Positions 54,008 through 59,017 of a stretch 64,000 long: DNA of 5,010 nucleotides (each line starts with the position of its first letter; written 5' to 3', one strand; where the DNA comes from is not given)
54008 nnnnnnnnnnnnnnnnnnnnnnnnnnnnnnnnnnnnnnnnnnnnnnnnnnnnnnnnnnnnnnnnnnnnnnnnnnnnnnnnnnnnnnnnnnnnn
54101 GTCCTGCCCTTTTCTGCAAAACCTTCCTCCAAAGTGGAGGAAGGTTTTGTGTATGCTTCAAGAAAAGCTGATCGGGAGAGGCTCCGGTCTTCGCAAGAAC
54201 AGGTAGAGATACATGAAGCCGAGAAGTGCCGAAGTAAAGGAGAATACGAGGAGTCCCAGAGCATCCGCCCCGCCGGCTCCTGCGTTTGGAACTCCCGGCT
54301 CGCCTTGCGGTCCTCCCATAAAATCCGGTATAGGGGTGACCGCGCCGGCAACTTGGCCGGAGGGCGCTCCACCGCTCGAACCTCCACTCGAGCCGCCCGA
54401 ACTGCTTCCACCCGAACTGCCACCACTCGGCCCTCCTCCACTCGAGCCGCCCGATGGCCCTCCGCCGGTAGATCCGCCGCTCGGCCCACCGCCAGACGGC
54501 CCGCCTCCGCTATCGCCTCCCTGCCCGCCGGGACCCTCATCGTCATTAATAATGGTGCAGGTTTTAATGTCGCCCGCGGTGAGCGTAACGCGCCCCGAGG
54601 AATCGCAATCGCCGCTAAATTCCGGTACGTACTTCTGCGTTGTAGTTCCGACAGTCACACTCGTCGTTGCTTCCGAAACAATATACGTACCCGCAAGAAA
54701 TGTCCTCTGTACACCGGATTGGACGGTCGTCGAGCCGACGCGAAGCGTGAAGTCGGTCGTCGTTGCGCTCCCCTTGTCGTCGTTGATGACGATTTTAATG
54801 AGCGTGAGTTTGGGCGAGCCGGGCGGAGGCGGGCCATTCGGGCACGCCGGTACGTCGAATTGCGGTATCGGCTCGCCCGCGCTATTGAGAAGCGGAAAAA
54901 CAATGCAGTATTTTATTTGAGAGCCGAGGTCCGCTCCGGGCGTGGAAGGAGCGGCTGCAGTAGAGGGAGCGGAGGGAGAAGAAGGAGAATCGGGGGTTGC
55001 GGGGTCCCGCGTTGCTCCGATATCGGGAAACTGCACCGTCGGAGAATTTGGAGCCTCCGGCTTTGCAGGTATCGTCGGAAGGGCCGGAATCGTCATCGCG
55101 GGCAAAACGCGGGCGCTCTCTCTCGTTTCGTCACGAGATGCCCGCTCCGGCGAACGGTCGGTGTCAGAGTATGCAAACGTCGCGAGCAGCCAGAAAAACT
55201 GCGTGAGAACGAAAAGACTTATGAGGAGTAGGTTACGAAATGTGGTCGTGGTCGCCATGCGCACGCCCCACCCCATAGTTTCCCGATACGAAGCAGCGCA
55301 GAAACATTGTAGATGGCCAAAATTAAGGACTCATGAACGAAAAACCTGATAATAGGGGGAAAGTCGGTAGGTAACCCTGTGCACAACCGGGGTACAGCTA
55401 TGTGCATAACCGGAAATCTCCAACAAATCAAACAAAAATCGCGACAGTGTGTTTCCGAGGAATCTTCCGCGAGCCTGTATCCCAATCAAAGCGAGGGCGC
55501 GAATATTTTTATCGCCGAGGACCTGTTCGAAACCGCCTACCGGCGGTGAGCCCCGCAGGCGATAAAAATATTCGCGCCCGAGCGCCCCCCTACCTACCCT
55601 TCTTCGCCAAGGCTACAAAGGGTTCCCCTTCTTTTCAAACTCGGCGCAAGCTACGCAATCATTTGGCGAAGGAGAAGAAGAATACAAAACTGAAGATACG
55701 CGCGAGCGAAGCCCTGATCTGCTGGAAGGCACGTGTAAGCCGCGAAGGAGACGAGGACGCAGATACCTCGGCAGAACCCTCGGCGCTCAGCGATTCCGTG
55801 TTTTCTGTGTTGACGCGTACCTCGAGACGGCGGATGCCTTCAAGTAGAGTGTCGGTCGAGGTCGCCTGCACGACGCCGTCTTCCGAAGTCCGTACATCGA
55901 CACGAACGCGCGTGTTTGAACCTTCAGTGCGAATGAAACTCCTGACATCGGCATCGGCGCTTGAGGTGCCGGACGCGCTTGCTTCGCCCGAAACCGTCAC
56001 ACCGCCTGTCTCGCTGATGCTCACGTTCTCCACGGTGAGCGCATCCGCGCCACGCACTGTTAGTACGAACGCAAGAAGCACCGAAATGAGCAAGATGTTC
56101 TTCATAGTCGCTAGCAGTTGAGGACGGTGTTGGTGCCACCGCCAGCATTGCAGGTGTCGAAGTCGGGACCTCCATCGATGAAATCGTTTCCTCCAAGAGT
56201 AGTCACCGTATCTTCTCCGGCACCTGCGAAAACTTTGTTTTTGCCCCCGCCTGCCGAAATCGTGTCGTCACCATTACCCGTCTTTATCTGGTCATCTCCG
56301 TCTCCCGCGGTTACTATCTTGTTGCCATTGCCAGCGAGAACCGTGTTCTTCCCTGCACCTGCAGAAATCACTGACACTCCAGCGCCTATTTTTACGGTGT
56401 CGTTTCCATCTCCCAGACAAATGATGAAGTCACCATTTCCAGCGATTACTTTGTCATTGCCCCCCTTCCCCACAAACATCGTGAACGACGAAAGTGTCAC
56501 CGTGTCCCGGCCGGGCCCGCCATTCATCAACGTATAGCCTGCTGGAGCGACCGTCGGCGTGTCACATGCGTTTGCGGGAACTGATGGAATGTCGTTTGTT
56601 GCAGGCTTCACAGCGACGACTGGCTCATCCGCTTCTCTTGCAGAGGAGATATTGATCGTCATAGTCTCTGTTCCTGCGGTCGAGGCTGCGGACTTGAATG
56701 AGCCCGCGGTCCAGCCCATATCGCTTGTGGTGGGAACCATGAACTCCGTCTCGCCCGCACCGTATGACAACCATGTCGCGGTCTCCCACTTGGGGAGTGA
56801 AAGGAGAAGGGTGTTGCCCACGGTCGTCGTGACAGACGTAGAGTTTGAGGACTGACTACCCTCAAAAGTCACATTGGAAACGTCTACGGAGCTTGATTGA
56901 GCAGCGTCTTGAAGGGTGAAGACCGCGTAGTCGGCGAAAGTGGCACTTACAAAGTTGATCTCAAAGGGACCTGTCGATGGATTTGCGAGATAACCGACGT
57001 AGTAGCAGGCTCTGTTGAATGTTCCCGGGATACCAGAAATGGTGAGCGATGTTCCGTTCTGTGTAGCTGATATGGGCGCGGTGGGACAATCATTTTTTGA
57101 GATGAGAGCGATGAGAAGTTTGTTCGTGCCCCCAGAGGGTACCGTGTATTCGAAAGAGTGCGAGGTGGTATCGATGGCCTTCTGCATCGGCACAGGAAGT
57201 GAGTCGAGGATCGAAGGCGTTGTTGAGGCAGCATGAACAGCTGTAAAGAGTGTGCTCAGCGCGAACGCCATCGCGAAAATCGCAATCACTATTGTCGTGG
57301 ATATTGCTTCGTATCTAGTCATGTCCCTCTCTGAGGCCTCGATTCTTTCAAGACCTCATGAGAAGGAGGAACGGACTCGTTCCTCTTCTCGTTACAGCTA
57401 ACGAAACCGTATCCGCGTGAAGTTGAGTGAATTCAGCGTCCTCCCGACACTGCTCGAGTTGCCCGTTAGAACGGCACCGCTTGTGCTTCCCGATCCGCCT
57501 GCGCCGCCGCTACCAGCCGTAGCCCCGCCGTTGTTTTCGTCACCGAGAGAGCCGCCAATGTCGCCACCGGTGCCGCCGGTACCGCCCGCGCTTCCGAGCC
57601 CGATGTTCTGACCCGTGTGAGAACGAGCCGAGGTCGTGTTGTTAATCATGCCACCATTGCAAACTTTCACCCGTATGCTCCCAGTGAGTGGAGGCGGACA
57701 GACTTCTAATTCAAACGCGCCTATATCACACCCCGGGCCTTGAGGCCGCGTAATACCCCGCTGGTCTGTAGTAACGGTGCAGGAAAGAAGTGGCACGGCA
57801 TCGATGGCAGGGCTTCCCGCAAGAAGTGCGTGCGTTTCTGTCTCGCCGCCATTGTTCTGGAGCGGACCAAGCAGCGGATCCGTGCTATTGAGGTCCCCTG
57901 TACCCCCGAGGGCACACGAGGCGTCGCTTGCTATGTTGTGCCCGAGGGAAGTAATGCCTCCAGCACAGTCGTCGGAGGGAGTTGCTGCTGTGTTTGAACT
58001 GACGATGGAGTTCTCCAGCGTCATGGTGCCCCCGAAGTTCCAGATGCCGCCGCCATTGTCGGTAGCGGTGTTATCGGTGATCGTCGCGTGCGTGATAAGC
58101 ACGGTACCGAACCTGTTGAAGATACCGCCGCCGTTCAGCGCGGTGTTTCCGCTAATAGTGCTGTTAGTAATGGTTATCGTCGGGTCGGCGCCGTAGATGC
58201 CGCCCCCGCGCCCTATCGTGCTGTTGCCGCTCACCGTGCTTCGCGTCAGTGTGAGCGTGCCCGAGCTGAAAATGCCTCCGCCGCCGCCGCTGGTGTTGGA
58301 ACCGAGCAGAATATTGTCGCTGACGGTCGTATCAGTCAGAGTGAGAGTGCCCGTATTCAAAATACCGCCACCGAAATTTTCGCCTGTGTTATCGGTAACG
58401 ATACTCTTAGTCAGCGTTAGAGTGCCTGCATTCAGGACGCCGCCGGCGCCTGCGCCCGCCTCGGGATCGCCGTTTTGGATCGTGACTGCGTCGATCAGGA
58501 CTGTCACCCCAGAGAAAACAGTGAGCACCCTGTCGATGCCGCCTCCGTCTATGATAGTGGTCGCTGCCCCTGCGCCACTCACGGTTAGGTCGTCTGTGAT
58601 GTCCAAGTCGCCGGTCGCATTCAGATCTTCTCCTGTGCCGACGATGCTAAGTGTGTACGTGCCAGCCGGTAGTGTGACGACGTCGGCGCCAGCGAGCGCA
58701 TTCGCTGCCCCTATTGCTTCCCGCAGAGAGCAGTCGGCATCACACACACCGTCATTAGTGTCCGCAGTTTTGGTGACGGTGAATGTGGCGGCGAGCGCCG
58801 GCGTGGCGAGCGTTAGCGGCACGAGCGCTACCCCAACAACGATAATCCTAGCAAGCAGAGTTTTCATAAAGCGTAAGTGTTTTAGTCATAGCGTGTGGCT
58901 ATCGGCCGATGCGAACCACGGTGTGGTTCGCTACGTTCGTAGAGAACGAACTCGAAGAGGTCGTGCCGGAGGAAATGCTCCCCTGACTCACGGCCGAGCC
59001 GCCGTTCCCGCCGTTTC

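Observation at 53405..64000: Family of secreted Gly/Asn-rich proteins sharing a C-terminal module that ends N-x-[ST]-x-x-R-I-R-x-R, possibly an unrecognised sorting, anchoring or polymerisation signal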

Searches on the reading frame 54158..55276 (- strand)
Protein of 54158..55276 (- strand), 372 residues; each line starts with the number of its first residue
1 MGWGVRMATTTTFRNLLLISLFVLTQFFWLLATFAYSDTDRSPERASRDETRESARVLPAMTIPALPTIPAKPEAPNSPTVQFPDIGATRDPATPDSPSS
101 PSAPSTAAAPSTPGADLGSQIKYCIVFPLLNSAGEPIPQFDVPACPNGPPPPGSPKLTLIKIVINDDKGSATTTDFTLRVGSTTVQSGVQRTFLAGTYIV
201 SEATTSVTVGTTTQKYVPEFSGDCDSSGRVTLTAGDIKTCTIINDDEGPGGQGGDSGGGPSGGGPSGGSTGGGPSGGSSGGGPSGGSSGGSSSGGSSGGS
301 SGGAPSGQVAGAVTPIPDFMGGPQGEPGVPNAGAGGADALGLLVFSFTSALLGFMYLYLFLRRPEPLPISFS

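Call 4: search_protein_families(library=pfam, proteins=[window:54158-55276:-], max_evalue=0.01)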
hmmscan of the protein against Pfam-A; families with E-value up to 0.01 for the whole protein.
window:54158-55276:- (372 aa): 1 family
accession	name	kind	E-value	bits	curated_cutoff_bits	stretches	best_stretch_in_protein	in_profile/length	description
PF19403.5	SpaA_2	-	1.7e-05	25.8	25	1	156-242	5-96/96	Prealbumin-like fold domain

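Call 5: search_protein_families(library=ncbifam, proteins=[window:54158-55276:-], max_evalue=0.1)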
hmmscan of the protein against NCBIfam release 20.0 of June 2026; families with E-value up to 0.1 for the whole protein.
window:54158-55276:- (372 aa): 1 family
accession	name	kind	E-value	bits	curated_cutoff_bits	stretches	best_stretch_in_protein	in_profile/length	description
NF038253.1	GBS_IgA_bnd_BAC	equivalog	0.087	10.6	1700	0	63-115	835-886/1127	IgA Fc-binding protein BAC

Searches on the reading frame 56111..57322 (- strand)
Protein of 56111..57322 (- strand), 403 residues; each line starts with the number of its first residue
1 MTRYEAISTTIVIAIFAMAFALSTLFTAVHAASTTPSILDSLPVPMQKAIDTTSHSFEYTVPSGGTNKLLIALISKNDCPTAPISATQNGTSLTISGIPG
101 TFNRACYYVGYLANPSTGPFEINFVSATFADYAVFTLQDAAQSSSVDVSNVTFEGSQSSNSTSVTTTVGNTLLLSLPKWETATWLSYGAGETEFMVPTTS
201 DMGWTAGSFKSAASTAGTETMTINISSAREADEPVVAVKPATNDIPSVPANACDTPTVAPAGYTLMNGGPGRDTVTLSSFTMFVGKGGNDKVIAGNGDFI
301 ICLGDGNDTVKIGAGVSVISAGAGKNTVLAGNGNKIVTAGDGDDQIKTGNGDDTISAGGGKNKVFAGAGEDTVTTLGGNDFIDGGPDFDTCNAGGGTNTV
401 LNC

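Call 4: search_protein_families(library=pfam, proteins=[window:56111-57322:-], max_evalue=0.01)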
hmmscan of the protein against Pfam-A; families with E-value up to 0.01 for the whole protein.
window:56111-57322:- (403 aa): 1 family
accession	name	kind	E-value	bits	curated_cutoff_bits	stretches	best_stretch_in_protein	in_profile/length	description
PF00353.25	HemolysinCabind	-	6.9e-13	48.7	23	2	339-373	2-36/36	RTX calcium-binding nonapeptide repeat (4 copies)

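Call 5: search_protein_families(library=ncbifam, proteins=[window:56111-57322:-], max_evalue=0.1)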
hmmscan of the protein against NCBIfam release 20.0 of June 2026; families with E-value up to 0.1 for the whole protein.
window:56111-57322:- (403 aa): 5 families
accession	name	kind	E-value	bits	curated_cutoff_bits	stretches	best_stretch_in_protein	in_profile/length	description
NF046115.1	Ca_rpt_SMc04171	equivalog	1.3e-10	41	625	2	342-391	169-218/574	SMc04171 family calcium-binding repeat protein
NF033943.0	RTX_toxin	subfamily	1.5e-07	30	1000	1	278-389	684-797/930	RTX family hemolysin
NF033203.1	entero_EhxA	exception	1.1e-05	23.7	2000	1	287-397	718-828/997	enterohemolysin EhxA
NF053766.1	ZapA_metallo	exception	0.014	14.4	940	1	329-382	334-388/483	ZapA family metalloprotease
NF050046.1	PueAB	exception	0.014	13.8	670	1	331-374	375-418/616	polyurethane esterase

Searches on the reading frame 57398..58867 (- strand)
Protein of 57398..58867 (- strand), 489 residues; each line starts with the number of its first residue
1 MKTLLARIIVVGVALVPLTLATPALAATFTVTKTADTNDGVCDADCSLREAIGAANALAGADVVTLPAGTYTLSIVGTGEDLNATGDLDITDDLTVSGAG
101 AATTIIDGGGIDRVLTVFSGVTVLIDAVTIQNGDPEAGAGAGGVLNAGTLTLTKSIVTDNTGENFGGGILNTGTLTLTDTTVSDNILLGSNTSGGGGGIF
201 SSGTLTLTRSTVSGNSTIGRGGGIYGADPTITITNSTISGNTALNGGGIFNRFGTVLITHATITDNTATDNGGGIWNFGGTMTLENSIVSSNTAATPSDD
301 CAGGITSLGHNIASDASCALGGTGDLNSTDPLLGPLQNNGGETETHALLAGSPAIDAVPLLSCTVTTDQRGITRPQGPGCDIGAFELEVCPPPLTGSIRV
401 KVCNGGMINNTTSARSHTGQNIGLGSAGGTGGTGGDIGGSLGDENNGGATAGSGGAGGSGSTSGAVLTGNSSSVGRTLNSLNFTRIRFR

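Call 4: search_protein_families(library=pfam, proteins=[window:57398-58867:-], max_evalue=0.01)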
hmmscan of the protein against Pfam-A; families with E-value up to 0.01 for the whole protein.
window:57398-58867:- (489 aa): 0 families

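Call 5: search_protein_families(library=ncbifam, proteins=[window:57398-58867:-], max_evalue=0.1)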
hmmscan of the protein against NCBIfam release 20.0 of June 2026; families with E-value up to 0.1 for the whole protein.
window:57398-58867:- (489 aa): 3 families
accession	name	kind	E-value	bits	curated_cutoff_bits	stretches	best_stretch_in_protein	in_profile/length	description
NF041518.1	choice_anch_Q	domain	7.7e-27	93.3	25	1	330-387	1-57/58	choice-of-anchor Q domain-containing protein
TIGR04214.1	CSLREA_Nterm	domain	1.3e-10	40.9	25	1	29-56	1-27/27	CSLREA domain-containing protein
TIGR04212.1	GlyGly_RbtA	equivalog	3.8e-09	35.4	295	1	195-276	154-243/605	rhombotarget A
